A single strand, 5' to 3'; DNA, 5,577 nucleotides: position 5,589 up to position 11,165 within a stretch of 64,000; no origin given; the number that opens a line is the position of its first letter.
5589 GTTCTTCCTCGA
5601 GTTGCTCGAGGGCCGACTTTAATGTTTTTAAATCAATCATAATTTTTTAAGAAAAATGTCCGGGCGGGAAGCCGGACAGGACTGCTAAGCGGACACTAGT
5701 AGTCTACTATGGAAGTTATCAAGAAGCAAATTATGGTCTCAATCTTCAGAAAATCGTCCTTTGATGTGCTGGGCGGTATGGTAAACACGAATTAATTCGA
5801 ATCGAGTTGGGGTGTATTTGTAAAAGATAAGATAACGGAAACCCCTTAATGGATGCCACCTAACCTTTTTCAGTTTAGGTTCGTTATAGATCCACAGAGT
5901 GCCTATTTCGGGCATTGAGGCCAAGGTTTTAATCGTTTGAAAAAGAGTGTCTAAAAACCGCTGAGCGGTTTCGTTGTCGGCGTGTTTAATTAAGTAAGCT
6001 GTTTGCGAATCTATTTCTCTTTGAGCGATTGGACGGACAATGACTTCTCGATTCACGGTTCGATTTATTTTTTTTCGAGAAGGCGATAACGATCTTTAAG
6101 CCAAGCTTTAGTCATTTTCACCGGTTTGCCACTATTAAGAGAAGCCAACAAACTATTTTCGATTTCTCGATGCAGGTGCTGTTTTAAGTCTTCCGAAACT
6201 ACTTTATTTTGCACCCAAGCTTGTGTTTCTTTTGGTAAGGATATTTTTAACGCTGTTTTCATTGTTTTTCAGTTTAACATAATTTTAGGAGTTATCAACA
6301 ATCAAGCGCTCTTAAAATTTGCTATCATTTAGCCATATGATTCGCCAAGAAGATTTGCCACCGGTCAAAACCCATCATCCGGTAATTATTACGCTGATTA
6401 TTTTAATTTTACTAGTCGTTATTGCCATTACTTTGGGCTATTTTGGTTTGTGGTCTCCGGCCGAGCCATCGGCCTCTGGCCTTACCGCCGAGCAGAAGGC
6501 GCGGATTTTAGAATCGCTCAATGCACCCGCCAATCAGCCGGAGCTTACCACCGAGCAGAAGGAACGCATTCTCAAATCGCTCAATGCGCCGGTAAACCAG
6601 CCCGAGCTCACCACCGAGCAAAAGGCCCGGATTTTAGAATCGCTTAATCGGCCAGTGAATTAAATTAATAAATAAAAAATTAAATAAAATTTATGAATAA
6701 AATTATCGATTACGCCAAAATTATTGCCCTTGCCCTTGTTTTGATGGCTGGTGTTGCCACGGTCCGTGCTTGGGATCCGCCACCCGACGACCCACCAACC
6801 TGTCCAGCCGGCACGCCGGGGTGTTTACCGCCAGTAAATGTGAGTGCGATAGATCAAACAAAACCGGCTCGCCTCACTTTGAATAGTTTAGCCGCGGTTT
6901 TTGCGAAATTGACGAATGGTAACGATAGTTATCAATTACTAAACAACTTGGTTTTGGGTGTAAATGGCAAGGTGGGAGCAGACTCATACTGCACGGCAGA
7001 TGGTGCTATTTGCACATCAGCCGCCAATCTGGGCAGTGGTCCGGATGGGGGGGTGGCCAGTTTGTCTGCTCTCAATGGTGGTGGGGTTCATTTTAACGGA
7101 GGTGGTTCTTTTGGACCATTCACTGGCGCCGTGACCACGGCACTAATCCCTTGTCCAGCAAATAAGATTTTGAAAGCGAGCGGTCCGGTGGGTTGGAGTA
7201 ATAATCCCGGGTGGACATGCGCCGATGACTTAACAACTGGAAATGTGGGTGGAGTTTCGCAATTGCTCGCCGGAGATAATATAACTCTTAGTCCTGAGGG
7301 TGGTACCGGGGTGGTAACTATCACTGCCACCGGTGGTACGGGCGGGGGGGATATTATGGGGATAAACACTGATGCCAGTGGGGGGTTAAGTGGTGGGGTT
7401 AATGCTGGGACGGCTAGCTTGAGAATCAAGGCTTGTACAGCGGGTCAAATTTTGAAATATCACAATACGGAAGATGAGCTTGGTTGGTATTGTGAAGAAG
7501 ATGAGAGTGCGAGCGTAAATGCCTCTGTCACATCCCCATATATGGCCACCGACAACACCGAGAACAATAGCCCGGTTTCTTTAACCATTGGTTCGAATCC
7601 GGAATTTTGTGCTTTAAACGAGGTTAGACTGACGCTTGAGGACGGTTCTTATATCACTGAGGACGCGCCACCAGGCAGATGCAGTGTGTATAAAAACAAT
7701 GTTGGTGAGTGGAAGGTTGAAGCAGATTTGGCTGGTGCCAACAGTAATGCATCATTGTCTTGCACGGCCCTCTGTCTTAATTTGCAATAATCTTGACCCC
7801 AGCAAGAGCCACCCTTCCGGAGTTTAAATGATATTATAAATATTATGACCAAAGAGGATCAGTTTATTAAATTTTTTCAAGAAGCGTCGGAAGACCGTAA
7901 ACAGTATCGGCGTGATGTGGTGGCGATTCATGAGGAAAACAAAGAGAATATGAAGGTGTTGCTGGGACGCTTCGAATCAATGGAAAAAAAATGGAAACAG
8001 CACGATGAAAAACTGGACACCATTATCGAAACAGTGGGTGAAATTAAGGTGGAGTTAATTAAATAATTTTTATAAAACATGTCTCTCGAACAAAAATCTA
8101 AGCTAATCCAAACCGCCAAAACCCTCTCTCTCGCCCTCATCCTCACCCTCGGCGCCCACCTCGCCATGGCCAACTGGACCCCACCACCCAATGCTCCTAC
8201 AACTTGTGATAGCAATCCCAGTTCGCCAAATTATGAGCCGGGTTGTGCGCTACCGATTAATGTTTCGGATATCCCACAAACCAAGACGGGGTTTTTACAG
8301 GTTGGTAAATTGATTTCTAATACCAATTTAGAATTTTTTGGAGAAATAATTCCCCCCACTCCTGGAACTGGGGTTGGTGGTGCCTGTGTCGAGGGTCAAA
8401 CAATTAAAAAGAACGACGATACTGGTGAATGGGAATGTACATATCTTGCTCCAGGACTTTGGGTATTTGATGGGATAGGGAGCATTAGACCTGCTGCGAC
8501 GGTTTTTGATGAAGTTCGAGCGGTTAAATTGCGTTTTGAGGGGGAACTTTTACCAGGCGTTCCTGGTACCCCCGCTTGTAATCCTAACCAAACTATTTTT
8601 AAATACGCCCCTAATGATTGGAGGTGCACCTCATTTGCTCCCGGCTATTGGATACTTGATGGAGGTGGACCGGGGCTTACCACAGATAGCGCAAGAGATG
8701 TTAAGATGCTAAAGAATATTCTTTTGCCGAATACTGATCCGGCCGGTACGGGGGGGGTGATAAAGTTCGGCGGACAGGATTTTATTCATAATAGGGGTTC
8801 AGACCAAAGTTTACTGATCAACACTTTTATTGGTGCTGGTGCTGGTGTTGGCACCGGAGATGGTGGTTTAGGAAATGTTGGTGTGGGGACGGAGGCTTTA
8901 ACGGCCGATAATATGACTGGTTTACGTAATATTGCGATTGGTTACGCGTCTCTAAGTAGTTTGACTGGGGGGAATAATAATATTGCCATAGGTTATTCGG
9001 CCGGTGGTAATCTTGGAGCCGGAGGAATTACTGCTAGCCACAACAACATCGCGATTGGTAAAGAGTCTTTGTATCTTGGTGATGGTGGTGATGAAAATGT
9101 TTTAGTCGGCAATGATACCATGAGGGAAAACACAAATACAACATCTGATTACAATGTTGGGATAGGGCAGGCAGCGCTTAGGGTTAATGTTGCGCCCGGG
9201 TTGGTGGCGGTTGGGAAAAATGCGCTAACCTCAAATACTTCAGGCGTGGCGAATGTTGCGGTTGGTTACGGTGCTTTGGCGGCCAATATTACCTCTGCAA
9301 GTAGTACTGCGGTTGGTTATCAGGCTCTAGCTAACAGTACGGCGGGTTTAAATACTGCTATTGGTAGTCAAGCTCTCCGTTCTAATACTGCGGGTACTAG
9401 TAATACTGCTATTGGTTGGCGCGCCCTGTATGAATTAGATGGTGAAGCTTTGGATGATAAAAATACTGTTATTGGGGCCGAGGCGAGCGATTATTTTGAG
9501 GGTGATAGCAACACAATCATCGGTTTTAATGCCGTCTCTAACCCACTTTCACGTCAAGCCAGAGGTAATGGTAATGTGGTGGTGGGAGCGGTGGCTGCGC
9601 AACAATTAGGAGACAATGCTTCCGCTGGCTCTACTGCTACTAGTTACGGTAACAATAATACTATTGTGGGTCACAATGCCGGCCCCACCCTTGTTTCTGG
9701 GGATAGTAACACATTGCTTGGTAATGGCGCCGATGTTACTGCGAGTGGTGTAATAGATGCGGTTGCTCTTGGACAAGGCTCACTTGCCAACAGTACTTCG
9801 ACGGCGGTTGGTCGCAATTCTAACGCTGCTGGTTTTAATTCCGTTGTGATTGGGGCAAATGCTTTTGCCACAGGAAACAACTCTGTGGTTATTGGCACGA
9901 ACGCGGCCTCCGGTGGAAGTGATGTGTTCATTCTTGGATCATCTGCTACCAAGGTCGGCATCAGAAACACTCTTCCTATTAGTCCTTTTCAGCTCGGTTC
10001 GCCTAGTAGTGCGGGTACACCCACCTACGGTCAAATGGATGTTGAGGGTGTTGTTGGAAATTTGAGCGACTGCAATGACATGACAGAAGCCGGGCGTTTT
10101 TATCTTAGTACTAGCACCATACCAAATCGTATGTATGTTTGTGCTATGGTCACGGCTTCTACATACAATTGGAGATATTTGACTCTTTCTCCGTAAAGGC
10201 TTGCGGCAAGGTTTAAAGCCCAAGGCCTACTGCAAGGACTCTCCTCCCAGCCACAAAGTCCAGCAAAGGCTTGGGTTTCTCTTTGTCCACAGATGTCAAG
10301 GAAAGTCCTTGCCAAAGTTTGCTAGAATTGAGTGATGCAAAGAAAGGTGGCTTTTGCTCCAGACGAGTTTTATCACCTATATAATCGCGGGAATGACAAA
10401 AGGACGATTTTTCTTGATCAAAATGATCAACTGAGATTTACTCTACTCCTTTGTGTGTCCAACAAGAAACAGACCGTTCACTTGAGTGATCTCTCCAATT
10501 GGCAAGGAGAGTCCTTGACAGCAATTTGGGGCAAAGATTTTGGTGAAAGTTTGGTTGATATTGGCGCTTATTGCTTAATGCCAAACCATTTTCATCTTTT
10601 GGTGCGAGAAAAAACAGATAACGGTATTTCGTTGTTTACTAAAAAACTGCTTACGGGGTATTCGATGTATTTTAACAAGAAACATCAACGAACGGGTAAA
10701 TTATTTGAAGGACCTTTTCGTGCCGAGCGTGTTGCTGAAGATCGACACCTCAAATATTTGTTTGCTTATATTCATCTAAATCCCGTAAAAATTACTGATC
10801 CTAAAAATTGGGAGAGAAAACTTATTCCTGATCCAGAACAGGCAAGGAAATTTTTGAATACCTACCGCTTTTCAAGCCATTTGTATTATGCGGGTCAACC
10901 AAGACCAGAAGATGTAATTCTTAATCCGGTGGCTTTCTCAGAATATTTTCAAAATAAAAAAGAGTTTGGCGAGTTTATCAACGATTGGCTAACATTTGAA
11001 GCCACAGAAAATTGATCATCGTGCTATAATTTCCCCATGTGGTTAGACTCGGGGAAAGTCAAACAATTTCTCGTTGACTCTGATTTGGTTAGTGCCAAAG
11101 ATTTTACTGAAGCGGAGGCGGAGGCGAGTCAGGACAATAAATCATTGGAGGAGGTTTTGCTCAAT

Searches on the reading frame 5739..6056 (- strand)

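Call 95: search_protein_families(library=pfam, proteins=[window:5739-6056:-], max_evalue=0.001)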
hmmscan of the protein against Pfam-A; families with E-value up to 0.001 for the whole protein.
window:5739-6056:- (105 aa): 1 family
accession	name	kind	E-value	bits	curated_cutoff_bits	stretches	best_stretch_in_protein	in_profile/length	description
PF05016.21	ParE_toxin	-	4.9e-09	37.1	23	1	5-96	1-87/89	ParE toxin of type II toxin-antitoxin system, parDE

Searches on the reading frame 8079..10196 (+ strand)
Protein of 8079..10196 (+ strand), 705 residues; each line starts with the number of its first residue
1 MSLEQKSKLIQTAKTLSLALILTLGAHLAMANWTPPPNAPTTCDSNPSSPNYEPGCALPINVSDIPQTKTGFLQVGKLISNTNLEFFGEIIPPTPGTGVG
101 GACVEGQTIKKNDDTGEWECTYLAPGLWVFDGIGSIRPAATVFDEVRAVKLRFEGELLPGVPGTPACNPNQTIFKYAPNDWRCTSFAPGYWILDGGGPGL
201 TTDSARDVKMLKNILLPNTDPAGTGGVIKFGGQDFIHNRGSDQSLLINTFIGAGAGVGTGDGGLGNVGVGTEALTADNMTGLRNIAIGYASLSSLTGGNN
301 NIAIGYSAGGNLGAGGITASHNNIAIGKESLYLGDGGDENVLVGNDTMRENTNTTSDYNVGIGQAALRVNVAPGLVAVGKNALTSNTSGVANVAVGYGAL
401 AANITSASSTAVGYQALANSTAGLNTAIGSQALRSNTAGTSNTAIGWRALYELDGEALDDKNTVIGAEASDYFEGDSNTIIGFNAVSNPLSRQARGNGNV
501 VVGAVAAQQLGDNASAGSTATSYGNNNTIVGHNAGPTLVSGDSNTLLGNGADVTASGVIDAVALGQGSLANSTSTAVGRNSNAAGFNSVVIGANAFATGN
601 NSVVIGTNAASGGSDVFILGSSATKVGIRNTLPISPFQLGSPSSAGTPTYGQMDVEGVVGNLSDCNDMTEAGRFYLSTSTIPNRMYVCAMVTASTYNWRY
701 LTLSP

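Call 95: search_protein_families(library=pfam, proteins=[window:8079-10196:+], max_evalue=0.001)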
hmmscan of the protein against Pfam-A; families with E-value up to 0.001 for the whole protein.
window:8079-10196:+ (705 aa): 1 family
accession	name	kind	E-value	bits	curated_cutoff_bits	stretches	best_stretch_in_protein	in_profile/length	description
PF05658.19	YadA_head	-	3.1e-05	24.6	25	1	583-609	1-27/27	YadA head domain repeat (2 copies)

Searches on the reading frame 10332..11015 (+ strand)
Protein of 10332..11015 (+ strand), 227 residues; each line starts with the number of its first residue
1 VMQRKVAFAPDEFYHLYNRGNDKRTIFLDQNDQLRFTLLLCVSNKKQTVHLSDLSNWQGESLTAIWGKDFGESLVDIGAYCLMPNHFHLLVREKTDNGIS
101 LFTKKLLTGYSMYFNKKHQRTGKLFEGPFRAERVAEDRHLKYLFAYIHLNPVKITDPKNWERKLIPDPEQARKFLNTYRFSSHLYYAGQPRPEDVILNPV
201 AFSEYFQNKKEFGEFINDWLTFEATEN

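Call 95: search_protein_families(library=pfam, proteins=[window:10332-11015:+], max_evalue=0.001)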
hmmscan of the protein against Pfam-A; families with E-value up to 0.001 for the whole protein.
window:10332-11015:+ (227 aa): 1 family
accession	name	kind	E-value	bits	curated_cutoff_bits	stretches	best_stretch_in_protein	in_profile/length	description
PF01797.21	Y1_Tnp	-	2.7e-07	31.1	23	1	62-148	28-119/121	Transposase IS200 like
